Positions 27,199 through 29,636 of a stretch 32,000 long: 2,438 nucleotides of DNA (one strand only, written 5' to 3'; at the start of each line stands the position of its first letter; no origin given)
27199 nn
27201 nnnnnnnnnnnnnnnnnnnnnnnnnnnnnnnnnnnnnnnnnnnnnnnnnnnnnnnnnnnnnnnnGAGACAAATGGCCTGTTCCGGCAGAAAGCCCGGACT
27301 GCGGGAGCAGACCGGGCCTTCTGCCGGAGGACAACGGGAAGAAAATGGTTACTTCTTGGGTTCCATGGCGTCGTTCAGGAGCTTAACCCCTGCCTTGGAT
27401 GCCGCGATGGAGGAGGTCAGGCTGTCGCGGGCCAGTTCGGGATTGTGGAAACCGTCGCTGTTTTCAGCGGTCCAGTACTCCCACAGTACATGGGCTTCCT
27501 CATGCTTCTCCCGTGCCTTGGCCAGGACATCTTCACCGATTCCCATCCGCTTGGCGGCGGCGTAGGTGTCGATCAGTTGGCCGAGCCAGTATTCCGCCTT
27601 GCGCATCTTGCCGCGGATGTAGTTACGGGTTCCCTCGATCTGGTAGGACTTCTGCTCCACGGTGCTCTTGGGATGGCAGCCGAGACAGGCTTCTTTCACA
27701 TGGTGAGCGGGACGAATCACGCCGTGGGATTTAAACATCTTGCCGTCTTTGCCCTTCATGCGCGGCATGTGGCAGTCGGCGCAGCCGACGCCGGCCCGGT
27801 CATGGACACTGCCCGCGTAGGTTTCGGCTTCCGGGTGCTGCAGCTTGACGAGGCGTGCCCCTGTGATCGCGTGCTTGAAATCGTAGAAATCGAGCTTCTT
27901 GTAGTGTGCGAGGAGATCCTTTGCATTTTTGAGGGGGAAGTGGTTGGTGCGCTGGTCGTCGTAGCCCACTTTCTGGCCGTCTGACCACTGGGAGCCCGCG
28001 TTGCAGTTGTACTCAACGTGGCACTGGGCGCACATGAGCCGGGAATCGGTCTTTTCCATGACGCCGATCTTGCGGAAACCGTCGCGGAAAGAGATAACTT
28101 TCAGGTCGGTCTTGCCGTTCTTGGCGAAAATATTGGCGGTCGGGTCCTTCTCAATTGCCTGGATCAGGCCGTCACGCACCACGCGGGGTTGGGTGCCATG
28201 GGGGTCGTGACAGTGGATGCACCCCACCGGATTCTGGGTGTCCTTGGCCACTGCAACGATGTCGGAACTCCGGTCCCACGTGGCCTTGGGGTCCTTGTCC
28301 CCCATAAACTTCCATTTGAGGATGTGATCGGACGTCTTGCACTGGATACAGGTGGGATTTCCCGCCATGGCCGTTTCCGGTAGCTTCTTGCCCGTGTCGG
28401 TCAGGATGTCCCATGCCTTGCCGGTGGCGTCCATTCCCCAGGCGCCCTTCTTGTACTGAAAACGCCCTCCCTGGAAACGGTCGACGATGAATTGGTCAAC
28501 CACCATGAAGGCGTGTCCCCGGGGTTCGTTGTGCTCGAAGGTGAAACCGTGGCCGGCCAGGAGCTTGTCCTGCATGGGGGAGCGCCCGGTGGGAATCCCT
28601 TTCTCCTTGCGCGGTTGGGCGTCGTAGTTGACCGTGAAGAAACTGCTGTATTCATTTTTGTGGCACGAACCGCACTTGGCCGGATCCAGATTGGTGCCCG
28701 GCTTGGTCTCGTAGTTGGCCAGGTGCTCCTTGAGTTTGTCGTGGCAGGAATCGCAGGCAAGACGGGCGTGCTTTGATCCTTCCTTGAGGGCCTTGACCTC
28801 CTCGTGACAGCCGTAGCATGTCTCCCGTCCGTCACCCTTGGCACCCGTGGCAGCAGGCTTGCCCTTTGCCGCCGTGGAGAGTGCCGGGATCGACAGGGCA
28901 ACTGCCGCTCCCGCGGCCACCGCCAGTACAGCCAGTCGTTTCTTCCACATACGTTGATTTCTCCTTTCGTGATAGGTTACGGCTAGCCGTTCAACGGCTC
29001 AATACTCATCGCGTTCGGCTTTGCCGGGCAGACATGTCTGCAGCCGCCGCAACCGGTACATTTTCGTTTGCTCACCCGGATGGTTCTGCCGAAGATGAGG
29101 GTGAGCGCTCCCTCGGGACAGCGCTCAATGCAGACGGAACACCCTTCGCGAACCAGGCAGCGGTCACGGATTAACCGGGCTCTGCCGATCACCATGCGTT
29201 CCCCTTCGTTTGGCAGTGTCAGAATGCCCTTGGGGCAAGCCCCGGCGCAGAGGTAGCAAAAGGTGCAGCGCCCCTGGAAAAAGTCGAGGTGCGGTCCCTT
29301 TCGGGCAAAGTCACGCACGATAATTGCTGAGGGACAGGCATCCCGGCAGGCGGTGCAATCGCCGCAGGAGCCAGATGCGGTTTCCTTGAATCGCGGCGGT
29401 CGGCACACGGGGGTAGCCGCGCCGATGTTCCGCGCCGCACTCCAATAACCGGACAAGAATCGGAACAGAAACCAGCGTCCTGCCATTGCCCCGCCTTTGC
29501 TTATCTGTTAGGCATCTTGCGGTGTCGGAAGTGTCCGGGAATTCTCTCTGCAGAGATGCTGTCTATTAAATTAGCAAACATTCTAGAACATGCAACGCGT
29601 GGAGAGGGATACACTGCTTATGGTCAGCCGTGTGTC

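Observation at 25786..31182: Compact sigma-54-linked redox module: PAS activator, NapF-like polyferredoxin, TvNiR-type octahaem cytochrome and haem-c sensor kinase, with the expected partners missing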

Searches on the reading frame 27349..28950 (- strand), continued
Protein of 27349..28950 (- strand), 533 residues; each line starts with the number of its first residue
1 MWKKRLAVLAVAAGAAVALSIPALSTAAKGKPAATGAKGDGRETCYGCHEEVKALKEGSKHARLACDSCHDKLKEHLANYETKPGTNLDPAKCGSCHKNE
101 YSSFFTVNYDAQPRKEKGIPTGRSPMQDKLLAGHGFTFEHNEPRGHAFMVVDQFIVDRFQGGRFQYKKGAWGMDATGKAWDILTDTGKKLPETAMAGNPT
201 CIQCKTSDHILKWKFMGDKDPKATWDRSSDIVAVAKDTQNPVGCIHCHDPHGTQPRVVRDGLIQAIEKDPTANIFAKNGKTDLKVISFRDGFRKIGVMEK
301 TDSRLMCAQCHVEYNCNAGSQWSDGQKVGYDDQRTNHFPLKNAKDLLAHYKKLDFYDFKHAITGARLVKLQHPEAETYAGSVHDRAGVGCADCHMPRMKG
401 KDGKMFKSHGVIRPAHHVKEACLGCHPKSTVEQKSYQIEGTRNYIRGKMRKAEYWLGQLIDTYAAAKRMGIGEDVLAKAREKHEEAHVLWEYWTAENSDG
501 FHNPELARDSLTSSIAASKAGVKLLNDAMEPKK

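Call 47: find_encoding_contigs(protein=P0008, flank=8000, max_places=1)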
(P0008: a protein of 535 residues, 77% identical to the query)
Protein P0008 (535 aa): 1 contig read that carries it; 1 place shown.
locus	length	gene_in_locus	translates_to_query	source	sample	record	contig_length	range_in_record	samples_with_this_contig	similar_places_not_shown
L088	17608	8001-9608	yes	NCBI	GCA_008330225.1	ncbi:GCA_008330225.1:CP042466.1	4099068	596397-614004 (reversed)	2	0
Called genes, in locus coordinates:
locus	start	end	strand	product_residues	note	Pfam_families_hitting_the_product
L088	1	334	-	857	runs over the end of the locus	PF00082:Peptidase_S8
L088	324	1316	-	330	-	PF00004:AAA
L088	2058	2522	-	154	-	PF00578:AhpC-TSA, PF08534:Redoxin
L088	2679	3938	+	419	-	PF00989:PAS, PF13596:PAS_10, PF08448:PAS_4, PF13426:PAS_9 (weak), PF00158:Sigma54_activat, PF14532:Sigma54_activ_2, PF00004:AAA (weak), PF07728:AAA_5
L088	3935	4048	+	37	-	PF02954:HTH_8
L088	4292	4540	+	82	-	PF03927:NapD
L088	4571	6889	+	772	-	PF04879:Molybdop_Fe4S4, PF00384:Molybdopterin, PF01568:Molydop_binding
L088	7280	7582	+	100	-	PF03892:NapB (faint)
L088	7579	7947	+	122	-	PF12838:Fer4_7 (faint), PF14697:Fer4_21 (weak), PF00037:Fer4 (weak), PF12797:Fer4_2 (weak), PF12837:Fer4_6 (weak)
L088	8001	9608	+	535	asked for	PF09699:Paired_CXXCH_1 (faint), PF14522:Cytochrome_C7 (faint), PF14537:Cytochrom_c3_2 (faint), PF02335:Cytochrom_C552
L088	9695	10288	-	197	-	-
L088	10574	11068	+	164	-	-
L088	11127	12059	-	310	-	PF01545:Cation_efflux, PF16916:ZT_dimer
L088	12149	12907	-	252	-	PF03741:TerC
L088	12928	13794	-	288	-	PF01435:Peptidase_M48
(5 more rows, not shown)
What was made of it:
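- FeAm09 has activator, napD-A-B, ferredoxin and cytochrome gene (call 47).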

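Call 57: find_encoding_contigs(protein=P0002, flank=8000, max_places=1)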
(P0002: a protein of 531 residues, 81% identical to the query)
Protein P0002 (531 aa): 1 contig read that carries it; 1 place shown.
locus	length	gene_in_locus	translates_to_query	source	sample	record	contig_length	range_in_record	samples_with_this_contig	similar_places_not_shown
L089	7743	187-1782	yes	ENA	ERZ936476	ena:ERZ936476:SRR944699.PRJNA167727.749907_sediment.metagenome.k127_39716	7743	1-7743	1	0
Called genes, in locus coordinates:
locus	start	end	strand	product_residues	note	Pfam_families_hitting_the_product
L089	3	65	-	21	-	?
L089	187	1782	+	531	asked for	PF09699:Paired_CXXCH_1 (faint), PF14522:Cytochrome_C7 (faint), PF14537:Cytochrom_c3_2 (faint), PF02335:Cytochrom_C552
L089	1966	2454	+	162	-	-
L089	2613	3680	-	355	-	PF02463:SMC_N (weak), PF00005:ABC_tran, PF13304:AAA_21 (faint), PF17850:CysA_C_terminal, PF03459:TOBE (weak), PF12857:TOBE_3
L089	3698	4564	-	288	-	PF00528:BPD_transp_1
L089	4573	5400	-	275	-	PF00528:BPD_transp_1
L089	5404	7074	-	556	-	PF00009:GTP_EFTU, PF03144:GTP_EFTU_D2, PF22594:GTP-eEF1A_C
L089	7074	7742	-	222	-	?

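Call 58: find_encoding_contigs(protein=P0004, flank=8000, max_places=1)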
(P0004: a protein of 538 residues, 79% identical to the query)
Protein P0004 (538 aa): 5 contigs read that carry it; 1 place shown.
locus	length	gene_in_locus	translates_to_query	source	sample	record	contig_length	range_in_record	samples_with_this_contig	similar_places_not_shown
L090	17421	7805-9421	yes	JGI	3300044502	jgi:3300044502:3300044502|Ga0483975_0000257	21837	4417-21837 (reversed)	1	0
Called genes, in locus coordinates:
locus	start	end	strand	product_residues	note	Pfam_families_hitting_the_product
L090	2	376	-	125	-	?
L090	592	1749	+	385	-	PF08442:ATP-grasp_2, PF13549:ATP-grasp_5, PF24948:Citrate_synth_N, PF00549:Ligase_CoA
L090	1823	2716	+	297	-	PF02629:CoA_binding, PF13380:CoA_binding_2 (weak), PF13607:Succ_CoA_lig, PF00549:Ligase_CoA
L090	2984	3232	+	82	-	PF03927:NapD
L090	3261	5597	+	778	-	PF10518:TAT_signal (weak), PF04879:Molybdop_Fe4S4, PF00384:Molybdopterin, PF01568:Molydop_binding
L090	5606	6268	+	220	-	PF13534:Fer4_17 (faint), PF13187:Fer4_9 (faint), PF13183:Fer4_8 (faint), PF25160:LdpA_Fe-S-bd (faint), PF00037:Fer4 (faint), PF12797:Fer4_2 (faint), PF12838:Fer4_7, PF12838:Fer4_7 (weak), +4 more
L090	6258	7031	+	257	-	PF12801:Fer4_5, PF00037:Fer4 (faint), PF12837:Fer4_6 (faint), PF13484:Fer4_16 (faint), PF12801:Fer4_5 (weak), PF13237:Fer4_10, PF12838:Fer4_7 (weak), PF13187:Fer4_9 (weak)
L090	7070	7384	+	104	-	-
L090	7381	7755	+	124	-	PF13237:Fer4_10 (faint), PF14697:Fer4_21 (weak), PF12838:Fer4_7 (weak), PF00037:Fer4 (weak), PF12797:Fer4_2 (weak), PF12837:Fer4_6 (weak)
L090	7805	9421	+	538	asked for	PF09699:Paired_CXXCH_1 (faint), PF14522:Cytochrome_C7 (faint), PF14537:Cytochrom_c3_2 (faint), PF02335:Cytochrom_C552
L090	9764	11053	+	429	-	PF00072:Response_reg, PF00989:PAS, PF08448:PAS_4, PF13188:PAS_8 (weak), PF13426:PAS_9, PF00990:GGDEF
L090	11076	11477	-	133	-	PF14534:DUF4440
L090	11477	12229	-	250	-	PF13512:TPR_18, PF13174:TPR_6 (faint), PF13424:TPR_12 (faint), PF13525:YfiO, PF07719:TPR_2 (faint), PF13428:TPR_14 (faint), PF13432:TPR_16 (faint), PF14559:TPR_19 (faint)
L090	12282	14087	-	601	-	PF00009:GTP_EFTU, PF01926:MMR_HSR1 (faint), PF22042:EF-G_D2 (weak), PF03144:GTP_EFTU_D2, PF00679:EFG_C, PF21018:BipA_C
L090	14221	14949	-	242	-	PF13181:TPR_8 (faint), PF13428:TPR_14 (faint)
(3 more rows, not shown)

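Call 66: search_protein_families(library=pfam, proteins=[L078:9234-9731:-, L035:6602-6934:+, L054:9184-9747:-, L033:11759-13360:+, L087:10089-11723:+], max_evalue=0.01)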
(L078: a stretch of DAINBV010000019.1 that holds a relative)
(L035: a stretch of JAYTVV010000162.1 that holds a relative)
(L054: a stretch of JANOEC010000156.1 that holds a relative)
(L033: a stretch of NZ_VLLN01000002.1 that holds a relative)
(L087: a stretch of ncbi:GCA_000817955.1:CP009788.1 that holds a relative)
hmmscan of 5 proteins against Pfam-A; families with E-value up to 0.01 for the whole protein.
L078:9234-9731:- (165 aa): 5 families
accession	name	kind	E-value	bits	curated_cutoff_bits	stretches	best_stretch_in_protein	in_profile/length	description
PF00989.32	PAS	-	1.8e-14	54.2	22.6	1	24-131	9-113/113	PAS fold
PF13426.13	PAS_9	-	3.8e-13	50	27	1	27-133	2-103/103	PAS domain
PF08448.16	PAS_4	-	1.1e-12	48.6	23.1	1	24-134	3-108/110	PAS fold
PF13188.13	PAS_8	-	3.2e-06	27.3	21.8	1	25-68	10-54/65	PAS domain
PF08447.18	PAS_3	-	0.0021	18.7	25.6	1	40-88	3-52/89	PAS fold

L035:6602-6934:+ (110 aa): 1 family
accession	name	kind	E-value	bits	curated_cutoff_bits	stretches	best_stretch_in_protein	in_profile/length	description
PF03892.19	NapB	-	7.4e-05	23.3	25.1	1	37-72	35-73/127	Nitrate reductase cytochrome c-type subunit (NapB)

L054:9184-9747:- (187 aa): 2 families
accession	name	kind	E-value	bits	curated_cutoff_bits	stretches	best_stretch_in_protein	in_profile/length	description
PF14235.11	DUF4337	-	1.1e-57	195.1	27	1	20-183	2-161/161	Domain of unknown function (DUF4337)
PF20990.2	DUF2207_C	-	0.0076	16.4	33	1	72-183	86-188/247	Predicted membrane protein (DUF2207) C-terminal domain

L033:11759-13360:+ (533 aa): 10 families
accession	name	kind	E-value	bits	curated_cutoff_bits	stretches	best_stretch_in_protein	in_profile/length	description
PF00990.26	GGDEF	-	1.1e-37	129.8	23.8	1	380-526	2-157/161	Diguanylate cyclase, GGDEF domain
PF13426.13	PAS_9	-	3.3e-26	92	27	2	269-367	2-103/103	PAS domain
PF00072.30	Response_reg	-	3.8e-17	62.9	30.2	1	7-108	1-100/111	Response regulator receiver domain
PF08448.16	PAS_4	-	5.3e-16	59.3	23.1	2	145-252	2-110/110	PAS fold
PF13188.13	PAS_8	-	2.7e-13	49.7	21.8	2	139-181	2-45/65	PAS domain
PF00989.32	PAS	-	3e-13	50.2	22.6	2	262-365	5-113/113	PAS fold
PF08447.18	PAS_3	-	2.2e-08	34.7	25.6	1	281-355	2-80/89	PAS fold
PF17853.6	GGDEF_2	-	0.00058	20.5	24.5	1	429-486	33-89/116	GGDEF-like domain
PF24820.1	Diguanyl_cycl_sensor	-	0.0051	17.2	28.1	0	269-361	7-104/109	Diguanylate cyclase-like sensor domain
PF22335.1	Cas10-Cmr2_palm2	-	0.008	16.7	27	0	447-525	50-125/133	Cas10/Cmr2, second palm domain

L087:10089-11723:+ (544 aa): 6 families
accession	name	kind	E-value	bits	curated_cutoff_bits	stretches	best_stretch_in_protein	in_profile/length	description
PF00497.25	SBP_bac_3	-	1.5e-33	115.8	26.4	1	2-218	2-131/132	Bacterial extracellular solute-binding proteins, family 3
PF02518.31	HATPase_c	-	6.2e-25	88.2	26.4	1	429-538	1-109/111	Histidine kinase-, DNA gyrase B-, and HSP90-like ATPase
PF00512.31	HisKA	-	6.5e-05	23.3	26.9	0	354-383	34-63/66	His Kinase A (phospho-acceptor) domain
PF13581.12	HATPase_c_2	-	7.5e-05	23.2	27.4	1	438-535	40-126/127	Histidine kinase-like ATPase domain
PF12974.12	Phosphonate-bd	-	0.00039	20.3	27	1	28-154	19-164/242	ABC transporter, phosphonate, periplasmic substrate-binding protein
PF03466.25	LysR_substrate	-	0.0017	18.2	28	1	33-189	30-191/209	LysR substrate binding domain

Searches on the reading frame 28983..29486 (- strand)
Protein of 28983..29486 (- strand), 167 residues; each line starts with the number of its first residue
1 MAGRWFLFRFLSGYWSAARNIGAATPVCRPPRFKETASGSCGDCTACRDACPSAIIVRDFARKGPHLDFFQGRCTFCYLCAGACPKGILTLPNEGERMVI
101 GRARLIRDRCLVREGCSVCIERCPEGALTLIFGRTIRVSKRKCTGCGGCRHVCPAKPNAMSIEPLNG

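Call 3: search_protein_families(library=pfam, proteins=[window:28983-29486:-], max_evalue=0.01)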
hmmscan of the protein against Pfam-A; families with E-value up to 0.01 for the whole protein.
window:28983-29486:- (167 aa): 13 families
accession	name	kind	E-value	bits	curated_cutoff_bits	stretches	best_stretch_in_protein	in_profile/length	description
PF12838.12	Fer4_7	-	3.5e-15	56.7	27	3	41-88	2-52/52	4Fe-4S dicluster domain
PF13187.11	Fer4_9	-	1.9e-13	50.6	27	3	73-127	1-51/52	4Fe-4S dicluster domain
PF00037.32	Fer4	-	4.9e-13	48.7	21.1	2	71-89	5-23/24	4Fe-4S binding domain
PF14697.11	Fer4_21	-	3.7e-12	46.6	35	2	107-155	5-53/59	4Fe-4S dicluster domain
PF13237.11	Fer4_10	-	1.3e-10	41.5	25.5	3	107-154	6-53/53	4Fe-4S dicluster domain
PF13484.11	Fer4_16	-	8.1e-10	39.8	30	1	41-59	2-20/66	4Fe-4S double cluster binding domain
PF12837.12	Fer4_6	-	1.8e-07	31.2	25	0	136-155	2-21/24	4Fe-4S binding domain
PF12797.12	Fer4_2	-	5.8e-07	29.5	24.5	1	138-155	5-22/22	4Fe-4S binding domain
PF12798.12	Fer4_3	-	1.3e-05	26.1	27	0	74-88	1-15/15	4Fe-4S binding domain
PF13183.11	Fer4_8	-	0.001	20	27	0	142-155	53-66/68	4Fe-4S dicluster domain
PF25160.1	LdpA_Fe-S-bd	-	0.0014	18.8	27.6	1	119-156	9-41/49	LdpA Fe-S cluster-binding domain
PF12800.12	Fer4_4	-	0.0024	18.6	24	0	142-155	3-16/17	4Fe-4S binding domain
PF13534.11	Fer4_17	-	0.0031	18.5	22.2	0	73-88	45-60/61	4Fe-4S dicluster domain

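Call 4: search_protein_families(library=ncbifam, proteins=[window:28983-29486:-], max_evalue=0.01)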
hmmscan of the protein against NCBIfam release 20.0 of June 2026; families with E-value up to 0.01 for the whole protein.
window:28983-29486:- (167 aa): 67 families (the best 25 are shown)
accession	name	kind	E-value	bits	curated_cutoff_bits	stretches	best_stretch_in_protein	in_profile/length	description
TIGR00402.1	napF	equivalog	6.2e-17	61.9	102.2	1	10-155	4-145/149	ferredoxin-type protein NapF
NF009053.0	PRK12387.1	subfamily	4.1e-11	43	204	1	38-120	37-121/180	formate hydrogenlyase complex iron-sulfur subunit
NF006221.0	PRK08348.1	subfamily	7.3e-11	41.9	124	2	38-93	43-96/136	NADH-plastoquinone oxidoreductase subunit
NF045874.1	Vhu_polyferre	exception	4e-10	39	600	1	39-155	59-171/381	F420-non-reducing hydrogenase associated-polyferredoxin VhuB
NF040864.1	HgcB_ferredoxin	equivalog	1.7e-09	37.3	99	2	66-130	8-63/93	mercury methylation ferredoxin HgcB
TIGR02179.1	PorD_KorD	subfamily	2e-09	37.4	60.05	2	108-160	25-74/78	2-oxoacid:acceptor oxidoreductase, delta subunit, pyruvate/2-ketoisovalerate family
NF038196.1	ferrodoxin_EFR1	subfamily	2.8e-09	37.4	75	2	37-90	182-230/242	EFR1 family ferrodoxin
NF040684.1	PorD_Arch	equivalog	7.2e-09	35.6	120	2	104-161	28-82/85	pyruvate synthase subunit PorD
NF005506.0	PRK07118.1-5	equivalog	8.8e-09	35.2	388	1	72-162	170-266/279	Fe-S cluster domain-containing protein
NF006076.0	PRK08222.1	equivalog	1.3e-08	34.8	270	1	37-119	36-120/181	hydrogenase 4 subunit H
NF048010.1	SfplDhtActHpsHDes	equivalog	1.6e-08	33.7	430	1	107-157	54-104/298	(2S)-3-sulfopropanediol dehydratase activating enzyme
TIGR02700.1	flavo_MJ0208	hypoth_equivalog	2.7e-08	33.4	251.35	1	106-156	146-192/234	dihydromethanopterin reductase (acceptor)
NF042909.1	FMH_DH_FwdF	exception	3.9e-08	32.8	375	2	71-155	98-192/336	tungsten-dependent formylmethanofuran dehydrogenase subunit FwdF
NF043039.1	HgcAB_like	equivalog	4.2e-08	33.2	285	1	67-128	295-349/350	HgcAB-like fusion protein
TIGR01971.1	NuoI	subfamily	4.4e-08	32.7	113.05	1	37-106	40-115/121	NADH-quinone oxidoreductase, chain I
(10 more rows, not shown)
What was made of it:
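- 28983..29486 (-): NapF-like 4x[4Fe-4S] cytoplasmic ferredoxin (GSU0358), first gene of the operon. NapF is the best NCBIfam hit but scores below the cut-off (call 4).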

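Call 7: search_solved_structures(query=window:28983-29486:-, max_evalue=0.01)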
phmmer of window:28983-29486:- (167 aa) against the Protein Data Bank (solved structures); distinct sequences matched with E-value up to 0.01: 33.
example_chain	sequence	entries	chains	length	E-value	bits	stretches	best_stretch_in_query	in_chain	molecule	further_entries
9sw6_G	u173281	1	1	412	3.3e-15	59.4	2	40-155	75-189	Polyferredoxin protein MvhB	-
9sfi_O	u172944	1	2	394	1.2e-10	44.5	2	40-155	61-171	Ferredoxin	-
5t5i_F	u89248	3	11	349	2.3e-08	37.1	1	72-156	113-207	Tungsten formylmethanofuran dehydrogenase subunit fwdF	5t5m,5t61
9sw6_H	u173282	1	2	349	1.1e-07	34.8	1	72-155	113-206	Tungsten formylmethanofuran dehydrogenase, subunit F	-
8rvv_A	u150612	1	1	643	6.4e-07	32.4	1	112-155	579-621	H(2):CoB-CoM heterodisulfide,ferredoxin reductase subunit A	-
8rvu_a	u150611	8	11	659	7e-07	32.3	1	112-155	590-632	H(2):CoB-CoM heterodisulfide,ferredoxin reductase subunit A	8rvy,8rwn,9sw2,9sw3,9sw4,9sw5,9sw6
7bkb_K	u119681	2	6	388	7.2e-07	32.2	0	40-156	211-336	Formylmethanofuran dehydrogenase, subunit F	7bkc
9sfi_T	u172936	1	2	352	2.1e-06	30.7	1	67-131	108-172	4Fe-4S ferredoxin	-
5odc_A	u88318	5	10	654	2.7e-06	30.3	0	113-155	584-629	Heterodisulfide reductase, subunit A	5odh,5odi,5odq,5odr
7z0s_F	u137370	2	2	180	4.7e-06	29.6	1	38-119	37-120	Formate hydrogenlyase subunit 6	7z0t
6u8y_N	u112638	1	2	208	5.3e-05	26.1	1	39-89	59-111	NADH dehydrogenase subunit I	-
9sfi_A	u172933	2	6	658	7.5e-05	25.7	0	40-101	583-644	CoB--CoM heterodisulfide reductase iron-sulfur subunit A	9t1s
8ys5_D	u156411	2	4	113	0.00019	24.3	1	71-133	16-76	2-oxoglutarate:acceptor oxidoreductase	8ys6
7bkb_A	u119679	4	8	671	0.00034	23.5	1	114-155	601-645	CoB--CoM heterodisulfide reductase iron-sulfur subunit A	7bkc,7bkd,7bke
7bkb_L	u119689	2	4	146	0.00043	23.2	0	126-163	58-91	Formylmethanofuran dehydrogenase, subunit G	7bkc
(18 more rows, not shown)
